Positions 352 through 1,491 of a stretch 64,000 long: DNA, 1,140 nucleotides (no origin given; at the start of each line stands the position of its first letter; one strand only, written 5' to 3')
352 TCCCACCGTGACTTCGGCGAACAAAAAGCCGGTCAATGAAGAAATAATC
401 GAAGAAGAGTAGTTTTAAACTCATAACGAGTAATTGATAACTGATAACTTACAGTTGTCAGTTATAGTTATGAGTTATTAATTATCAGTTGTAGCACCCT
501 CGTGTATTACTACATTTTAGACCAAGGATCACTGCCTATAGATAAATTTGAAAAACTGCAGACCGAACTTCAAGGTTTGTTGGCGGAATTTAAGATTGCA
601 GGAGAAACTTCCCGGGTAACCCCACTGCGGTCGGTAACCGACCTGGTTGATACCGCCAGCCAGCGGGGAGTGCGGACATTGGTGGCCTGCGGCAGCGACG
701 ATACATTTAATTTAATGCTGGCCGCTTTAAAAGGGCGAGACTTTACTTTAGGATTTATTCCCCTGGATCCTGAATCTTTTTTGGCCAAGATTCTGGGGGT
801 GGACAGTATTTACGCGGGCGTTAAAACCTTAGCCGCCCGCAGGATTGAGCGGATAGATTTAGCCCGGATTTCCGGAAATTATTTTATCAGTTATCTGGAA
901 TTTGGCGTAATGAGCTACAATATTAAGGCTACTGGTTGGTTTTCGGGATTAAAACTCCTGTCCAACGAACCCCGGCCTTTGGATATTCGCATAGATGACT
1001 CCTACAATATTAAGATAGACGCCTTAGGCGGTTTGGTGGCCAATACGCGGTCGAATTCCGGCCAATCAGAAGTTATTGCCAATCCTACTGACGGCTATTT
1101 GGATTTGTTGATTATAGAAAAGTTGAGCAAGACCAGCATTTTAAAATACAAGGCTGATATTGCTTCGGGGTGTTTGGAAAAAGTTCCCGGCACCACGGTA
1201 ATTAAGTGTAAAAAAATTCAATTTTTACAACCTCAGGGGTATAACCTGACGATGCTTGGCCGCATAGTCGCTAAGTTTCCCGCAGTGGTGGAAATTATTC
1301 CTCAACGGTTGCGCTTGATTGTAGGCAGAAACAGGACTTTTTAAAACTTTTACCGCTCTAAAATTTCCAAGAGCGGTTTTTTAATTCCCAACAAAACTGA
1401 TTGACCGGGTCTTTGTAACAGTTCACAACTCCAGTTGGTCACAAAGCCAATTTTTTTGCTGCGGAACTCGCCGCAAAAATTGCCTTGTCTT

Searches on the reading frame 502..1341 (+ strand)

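Call 11: search_protein_families(library=pfam, proteins=[window:502-1341:+], max_evalue=0.01)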
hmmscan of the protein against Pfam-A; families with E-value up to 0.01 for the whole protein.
window:502-1341:+ (280 aa): 2 families
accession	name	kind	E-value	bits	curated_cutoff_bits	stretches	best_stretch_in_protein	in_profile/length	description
PF19279.4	YegS_C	-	4.4e-10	40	27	1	151-273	34-157/158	YegS C-terminal NAD kinase beta sandwich-like domain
PF00781.29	DAGK_cat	-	1.9e-06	27.9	23.6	1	16-122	15-124/125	Diacylglycerol kinase catalytic domain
